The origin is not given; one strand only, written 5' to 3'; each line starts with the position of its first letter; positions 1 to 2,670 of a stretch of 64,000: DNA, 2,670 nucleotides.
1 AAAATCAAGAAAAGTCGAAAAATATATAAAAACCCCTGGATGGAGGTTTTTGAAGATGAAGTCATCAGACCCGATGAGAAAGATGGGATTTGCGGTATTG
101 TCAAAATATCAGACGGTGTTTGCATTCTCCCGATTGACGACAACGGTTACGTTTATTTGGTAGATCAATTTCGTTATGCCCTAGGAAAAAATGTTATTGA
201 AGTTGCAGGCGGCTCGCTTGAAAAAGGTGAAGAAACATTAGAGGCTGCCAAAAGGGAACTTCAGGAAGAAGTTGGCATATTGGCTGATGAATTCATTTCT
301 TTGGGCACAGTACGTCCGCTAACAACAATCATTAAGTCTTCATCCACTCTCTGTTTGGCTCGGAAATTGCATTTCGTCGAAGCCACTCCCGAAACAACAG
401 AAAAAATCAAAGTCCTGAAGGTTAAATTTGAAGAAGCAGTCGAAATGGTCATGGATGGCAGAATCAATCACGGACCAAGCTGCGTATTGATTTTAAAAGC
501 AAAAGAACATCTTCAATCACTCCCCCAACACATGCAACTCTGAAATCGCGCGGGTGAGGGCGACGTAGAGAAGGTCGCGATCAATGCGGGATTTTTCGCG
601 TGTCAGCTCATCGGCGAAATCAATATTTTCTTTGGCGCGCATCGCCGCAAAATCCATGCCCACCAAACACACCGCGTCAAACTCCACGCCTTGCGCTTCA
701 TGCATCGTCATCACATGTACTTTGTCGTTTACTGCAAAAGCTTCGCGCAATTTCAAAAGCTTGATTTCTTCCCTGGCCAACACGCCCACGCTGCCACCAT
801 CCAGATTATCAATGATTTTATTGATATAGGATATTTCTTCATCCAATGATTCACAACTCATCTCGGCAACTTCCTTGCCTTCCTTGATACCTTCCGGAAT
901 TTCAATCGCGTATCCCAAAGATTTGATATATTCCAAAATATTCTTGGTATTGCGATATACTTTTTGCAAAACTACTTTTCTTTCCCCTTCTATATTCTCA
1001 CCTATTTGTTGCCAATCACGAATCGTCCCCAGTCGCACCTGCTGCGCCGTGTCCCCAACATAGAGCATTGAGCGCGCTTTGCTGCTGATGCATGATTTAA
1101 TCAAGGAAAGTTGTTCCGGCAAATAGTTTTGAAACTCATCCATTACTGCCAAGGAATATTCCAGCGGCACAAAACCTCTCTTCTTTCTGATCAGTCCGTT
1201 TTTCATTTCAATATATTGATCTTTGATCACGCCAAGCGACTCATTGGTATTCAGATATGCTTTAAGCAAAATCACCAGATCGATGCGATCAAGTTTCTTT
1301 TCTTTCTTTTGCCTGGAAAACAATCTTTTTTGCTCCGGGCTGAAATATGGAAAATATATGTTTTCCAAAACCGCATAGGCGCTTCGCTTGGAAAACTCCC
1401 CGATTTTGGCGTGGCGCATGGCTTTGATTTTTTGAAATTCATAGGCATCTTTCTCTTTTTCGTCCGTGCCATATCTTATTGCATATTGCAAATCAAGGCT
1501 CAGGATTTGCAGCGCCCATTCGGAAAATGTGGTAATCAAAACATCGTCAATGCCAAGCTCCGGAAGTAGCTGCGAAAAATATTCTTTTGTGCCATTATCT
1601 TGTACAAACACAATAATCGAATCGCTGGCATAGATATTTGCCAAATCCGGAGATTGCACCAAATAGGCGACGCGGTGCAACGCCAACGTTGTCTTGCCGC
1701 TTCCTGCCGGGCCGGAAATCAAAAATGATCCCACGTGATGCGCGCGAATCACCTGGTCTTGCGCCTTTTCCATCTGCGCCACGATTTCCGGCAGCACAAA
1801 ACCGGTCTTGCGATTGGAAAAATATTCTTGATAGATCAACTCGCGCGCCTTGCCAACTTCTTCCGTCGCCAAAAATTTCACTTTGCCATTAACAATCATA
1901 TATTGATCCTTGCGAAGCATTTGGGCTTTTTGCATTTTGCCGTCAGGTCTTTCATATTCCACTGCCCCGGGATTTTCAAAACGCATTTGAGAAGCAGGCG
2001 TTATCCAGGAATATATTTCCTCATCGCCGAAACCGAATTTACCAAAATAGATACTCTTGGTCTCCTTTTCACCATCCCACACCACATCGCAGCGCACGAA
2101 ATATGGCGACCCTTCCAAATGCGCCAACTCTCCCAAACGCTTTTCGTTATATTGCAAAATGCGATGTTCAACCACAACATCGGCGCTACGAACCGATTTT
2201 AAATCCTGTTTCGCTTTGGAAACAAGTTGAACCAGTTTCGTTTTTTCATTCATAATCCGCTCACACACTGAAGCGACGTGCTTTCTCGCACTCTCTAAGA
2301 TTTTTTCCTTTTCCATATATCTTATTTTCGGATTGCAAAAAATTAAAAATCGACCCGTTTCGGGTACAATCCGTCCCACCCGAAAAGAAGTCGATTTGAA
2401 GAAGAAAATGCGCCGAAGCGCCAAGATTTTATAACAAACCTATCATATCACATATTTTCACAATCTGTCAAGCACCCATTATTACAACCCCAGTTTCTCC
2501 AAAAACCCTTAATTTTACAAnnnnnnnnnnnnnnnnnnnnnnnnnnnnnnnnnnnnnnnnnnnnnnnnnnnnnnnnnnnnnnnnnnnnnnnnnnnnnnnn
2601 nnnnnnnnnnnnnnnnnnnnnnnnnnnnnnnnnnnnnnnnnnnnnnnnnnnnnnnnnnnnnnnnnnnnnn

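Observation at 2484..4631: Two-gene SIR2-like / Nudix-like module flanked by 26-bp direct repeats at the 3' end of a pseudouridine synthase gene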

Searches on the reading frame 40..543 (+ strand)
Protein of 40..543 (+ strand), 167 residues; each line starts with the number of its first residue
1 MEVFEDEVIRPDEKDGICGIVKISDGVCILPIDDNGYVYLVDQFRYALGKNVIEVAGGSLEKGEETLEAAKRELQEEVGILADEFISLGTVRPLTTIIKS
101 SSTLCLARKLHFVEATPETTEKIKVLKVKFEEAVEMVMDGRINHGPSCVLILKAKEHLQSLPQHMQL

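Call 3: search_protein_families(library=pfam, proteins=[window:40-543:+], max_evalue=0.1)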
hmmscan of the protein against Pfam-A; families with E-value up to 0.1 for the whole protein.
window:40-543:+ (167 aa): 2 families
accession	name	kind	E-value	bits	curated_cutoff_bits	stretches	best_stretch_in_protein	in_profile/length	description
PF00293.34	NUDIX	-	9.3e-11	42.3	21.1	1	25-92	4-69/134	NUDIX domain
PF06160.17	EzrA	-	0.041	12.6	39.6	1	41-166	91-211/557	Septation ring formation regulator, EzrA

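Call 5: search_protein_families(library=padloc, proteins=[window:40-543:+], max_evalue=1)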
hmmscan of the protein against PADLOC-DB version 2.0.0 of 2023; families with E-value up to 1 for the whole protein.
window:40-543:+ (167 aa): 1 family
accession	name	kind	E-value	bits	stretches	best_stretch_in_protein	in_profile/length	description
PDLC04899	PDC-S07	-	1.4e-05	22.7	1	50-82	32-64/135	-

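Call 6: search_protein_families(library=ncbifam, proteins=[window:40-543:+], max_evalue=1)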
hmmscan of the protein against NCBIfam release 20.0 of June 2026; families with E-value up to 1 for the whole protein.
window:40-543:+ (167 aa): 24 families
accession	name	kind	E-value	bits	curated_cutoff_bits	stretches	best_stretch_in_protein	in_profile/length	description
NF008736.0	PRK11762.1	equivalog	9.9e-16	57.8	169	1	25-160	48-183/186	ADP compounds hydrolase NudE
TIGR00586.1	mutt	equivalog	2e-07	31.1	97.9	1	32-88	13-69/129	8-oxo-dGTP diphosphatase MutT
TIGR00052.1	TIGR00052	subfamily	3.9e-07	29.8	79.55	1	20-150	40-182/188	nudix-type nucleoside diphosphatase, YffH/AdpP family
NF006530.0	PRK08999.1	equivalog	1.5e-05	24.2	245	1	51-87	33-69/315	Nudix family hydrolase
NF008044.0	PRK10776.1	equivalog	2e-05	24.5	148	1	50-90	30-70/130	8-oxo-dGTP diphosphatase MutT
TIGR02705.1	nudix_YtkD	equivalog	3.1e-05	23.6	154.4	1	52-87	46-81/156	RNA deprotection pyrophosphohydrolase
NF008003.0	PRK10729.1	equivalog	4.3e-05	22.9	248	1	37-161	71-204/210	ADP-ribose diphosphatase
NF006961.0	PRK09438.1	equivalog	0.00044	19.7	103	1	57-82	38-63/151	dihydroneopterin triphosphate diphosphatase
NF011922.0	PRK15393.1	equivalog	0.00045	19.9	152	1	55-89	71-105/182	NUDIX hydrolase YfcD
NF007834.0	PRK10546.1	equivalog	0.00051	19.9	156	1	34-83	13-62/135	pyrimidine (deoxy)nucleoside triphosphate diphosphatase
NF001938.0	PRK00714.1-5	equivalog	0.00068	19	116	1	52-85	46-79/172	RNA pyrophosphohydrolase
NF011585.0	PRK15009.1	equivalog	0.0035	17.1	234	1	119-151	149-181/191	GDP-mannose pyrophosphatase NudK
NF001937.0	PRK00714.1-4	equivalog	0.0044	16.7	139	1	50-92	30-72/161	RNA pyrophosphohydrolase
NF001936.0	PRK00714.1-3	equivalog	0.012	15.5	118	1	51-82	35-66/155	RNA pyrophosphohydrolase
NF012016.0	PRK15472.1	equivalog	0.016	14.9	95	1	53-79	33-59/141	nucleoside triphosphatase NudI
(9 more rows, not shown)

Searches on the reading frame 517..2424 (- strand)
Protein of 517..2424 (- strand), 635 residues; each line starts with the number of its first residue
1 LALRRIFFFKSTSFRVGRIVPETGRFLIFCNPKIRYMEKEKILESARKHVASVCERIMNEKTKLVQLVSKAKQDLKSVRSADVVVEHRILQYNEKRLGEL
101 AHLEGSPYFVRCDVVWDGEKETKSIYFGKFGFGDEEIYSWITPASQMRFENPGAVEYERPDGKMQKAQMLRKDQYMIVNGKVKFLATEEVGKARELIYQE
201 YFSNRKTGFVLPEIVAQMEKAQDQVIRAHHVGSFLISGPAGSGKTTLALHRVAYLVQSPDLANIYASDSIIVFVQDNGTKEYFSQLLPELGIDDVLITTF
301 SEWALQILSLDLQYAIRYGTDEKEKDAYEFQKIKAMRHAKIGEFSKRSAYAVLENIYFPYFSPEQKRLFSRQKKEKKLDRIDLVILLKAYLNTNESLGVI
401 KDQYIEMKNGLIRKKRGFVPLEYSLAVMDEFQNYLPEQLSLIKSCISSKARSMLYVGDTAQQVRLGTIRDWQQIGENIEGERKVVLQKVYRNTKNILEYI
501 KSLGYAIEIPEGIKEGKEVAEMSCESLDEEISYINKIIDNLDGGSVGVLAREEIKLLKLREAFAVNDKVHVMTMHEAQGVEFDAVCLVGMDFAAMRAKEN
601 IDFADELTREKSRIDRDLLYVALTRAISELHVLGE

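Call 3: search_protein_families(library=pfam, proteins=[window:517-2424:-], max_evalue=0.1)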
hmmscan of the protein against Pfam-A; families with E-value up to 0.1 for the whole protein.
window:517-2424:- (635 aa): 20 families
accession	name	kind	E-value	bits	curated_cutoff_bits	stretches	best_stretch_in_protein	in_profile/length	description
PF13361.12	UvrD_C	-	8.4e-11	42.3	25.6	1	382-632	156-345/350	UvrD-like helicase C-terminal domain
PF00580.27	UvrD-helicase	-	5.1e-10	39.9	23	1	219-462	2-251/271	UvrD/REP helicase N-terminal domain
PF01443.25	Viral_helicase1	-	9.1e-09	35.9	21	1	511-633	138-227/228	Viral superfamily 1 RNA helicase core domain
PF13538.12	UvrD_C_2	-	5.5e-08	33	27.4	1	569-632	2-51/52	UvrD-like helicase C-terminal domain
PF13245.12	AAA_19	-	2.6e-07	31.3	25.1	1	228-466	8-133/134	AAA domain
PF09848.15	SLFN-g3_helicase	-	3e-05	23.9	24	0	234-258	4-29/354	Schlafen group 3, DNA/RNA helicase domain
PF02562.22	PhoH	-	0.00025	21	27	0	220-258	7-46/205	PhoH-like protein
PF25199.1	nSTAND_NTPase5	-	0.00075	19.8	34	1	226-264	36-74/145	Novel STAND NTPase 5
PF20720.3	nSTAND3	-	0.0013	18.9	27.2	1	221-258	10-44/155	Novel STAND NTPase 3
PF13191.12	AAA_16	-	0.0015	19.5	32.6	1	220-258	14-51/167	AAA ATPase domain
PF13604.12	AAA_30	-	0.0021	18.3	27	0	219-247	3-34/191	AAA domain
PF13087.12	AAA_12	-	0.0022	18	27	1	544-634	110-192/195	AAA domain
PF13555.12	AAA_29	-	0.0037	17.4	27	1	222-247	13-38/61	P-loop containing region of AAA domain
PF00437.27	T2SSE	-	0.0039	16.3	24.9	1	223-262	135-172/370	Type II/IV secretion system protein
PF13401.12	AAA_22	-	0.0054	17.5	27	0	230-269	4-35/130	AAA domain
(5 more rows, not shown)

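Call 5: search_protein_families(library=padloc, proteins=[window:517-2424:-], max_evalue=1)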
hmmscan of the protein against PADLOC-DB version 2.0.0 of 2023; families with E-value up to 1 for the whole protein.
window:517-2424:- (635 aa): 34 families (the best 25 are shown)
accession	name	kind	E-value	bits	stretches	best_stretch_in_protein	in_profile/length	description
PDLC01087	C3a187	-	5.9e-17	59.7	3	215-307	194-280/559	NERD+UvrD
PDLC00117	GajB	-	2e-14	51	2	523-633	473-573/604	UrvD helicase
PDLC00103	GajB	-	5e-14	50.1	3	550-630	502-572/612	UrvD helicase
PDLC00104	GajB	-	6.7e-13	46.2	2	566-633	501-562/574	UrvD helicase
PDLC00121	GajB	-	6.8e-13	46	3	423-504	203-283/565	UrvD helicase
PDLC00114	GajB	-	3.4e-12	43.7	2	215-461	5-254/635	UrvD helicase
PDLC02350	AbiO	-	4.2e-12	43.6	1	385-632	225-451/468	AbiO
PDLC00107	GajB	-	5.8e-12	43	2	219-542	17-340/587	UrvD helicase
PDLC03802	RTasHel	-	1.1e-11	42.3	2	219-509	5-278/675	DRT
PDLC00127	GajB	-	1.2e-11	41.9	2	556-635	493-567/594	UrvD helicase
PDLC00116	GajB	-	3.4e-11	40.5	2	420-554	157-294/557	UrvD helicase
PDLC00132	GajB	-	1.3e-10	38.6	3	566-630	538-596/625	UrvD helicase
PDLC00123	GajB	-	8.5e-10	35.8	1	485-628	351-501/540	UrvD helicase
PDLC00112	GajB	-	8.9e-10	35.8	1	541-627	468-550/581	UrvD helicase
PDLC00130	GajB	-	1.3e-09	34.9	2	567-628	507-562/589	UrvD helicase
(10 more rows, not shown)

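Call 6: search_protein_families(library=ncbifam, proteins=[window:517-2424:-], max_evalue=1)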
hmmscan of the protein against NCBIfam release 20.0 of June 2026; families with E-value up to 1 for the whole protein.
window:517-2424:- (635 aa): 24 families
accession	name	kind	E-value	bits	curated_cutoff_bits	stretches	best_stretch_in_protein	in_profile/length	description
NF041464.1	HelD_BACSU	equivalog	1.3e-43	149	419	2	89-310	81-303/779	RNA polymerase recycling motor HelD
NF041254.1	motor_HelR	exception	1e-18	67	750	2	211-302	181-270/706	RNA polymerase recycling motor ATPase HelR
TIGR01073.1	pcrA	equivalog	5.1e-17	61.5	911.2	2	215-499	2-288/725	DNA helicase PcrA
NF008743.0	PRK11773.1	equivalog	7.1e-16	57.7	965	3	562-631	547-611/720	DNA helicase II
NF041258.1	motor_HelR_2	exception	1.6e-15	56.4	1100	1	41-303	3-254/713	RNA polymerase recycling motor ATPase HelR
NF041465.1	HelD_MYCSM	equivalog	1.4e-14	53.1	1051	1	40-300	7-256/719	RNA polymerase recycling motor HelD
TIGR01075.1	uvrD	equivalog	1.8e-14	53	1144.45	3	563-631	543-606/715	DNA helicase II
TIGR01074.1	rep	equivalog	1.8e-12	46.3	951.45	2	498-631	477-608/668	DNA helicase Rep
NF008276.0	PRK11054.1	equivalog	2.7e-12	46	543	2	410-631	420-658/684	DNA helicase IV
NF008172.0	PRK10919.1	equivalog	4.1e-09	35.2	1168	2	564-631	547-608/673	DNA helicase Rep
TIGR01447.1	recD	equivalog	2.3e-05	23.2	310.15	1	563-634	520-574/597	exodeoxyribonuclease V subunit alpha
TIGR00609.1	recB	equivalog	5.2e-05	21.5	696.05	2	566-631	725-809/1175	exodeoxyribonuclease V subunit beta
NF041000.1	ATPase_ComGA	equivalog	0.0059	15.6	300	1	219-253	116-149/267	competence type IV pilus ATPase ComGA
TIGR02784.1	addA_alphas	equivalog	0.016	13.6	860.75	0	560-591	768-799/1138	double-strand break repair helicase AddA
NF004058.0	PRK05576.1-1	equivalog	0.017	14.7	239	1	476-539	155-218/221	cobalt-factor II C(20)-methyltransferase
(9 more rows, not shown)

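Call 58: find_related_loci(query=A5, collection=metagenome_contigs, flank=8000)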
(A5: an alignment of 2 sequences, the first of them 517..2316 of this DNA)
Query A5 (599 aa) in metagenome_contigs; peptide patterns used: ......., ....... (x = any residue, [..] = any of these).
600 stretches matched a pattern (row limit reached: there are more); 68 encode a relative of the query (tblastn E <= 1e-3); 68 distinct loci.
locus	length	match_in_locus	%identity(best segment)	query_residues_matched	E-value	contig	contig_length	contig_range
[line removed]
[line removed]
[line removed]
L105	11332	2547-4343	57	1-599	0e+0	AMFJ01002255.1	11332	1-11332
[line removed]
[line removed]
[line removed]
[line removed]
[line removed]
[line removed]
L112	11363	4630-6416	61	2-599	0e+0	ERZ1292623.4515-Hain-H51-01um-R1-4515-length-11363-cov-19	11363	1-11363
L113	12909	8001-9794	54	1-599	0e+0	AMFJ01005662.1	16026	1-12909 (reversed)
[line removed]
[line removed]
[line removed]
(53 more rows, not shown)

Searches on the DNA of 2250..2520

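Call 76: search_rna_families(source=window, start=2250, end=2520, threshold=evalue, max_evalue=1)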
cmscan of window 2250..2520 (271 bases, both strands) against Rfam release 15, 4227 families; matches with E-value up to 1: 0.
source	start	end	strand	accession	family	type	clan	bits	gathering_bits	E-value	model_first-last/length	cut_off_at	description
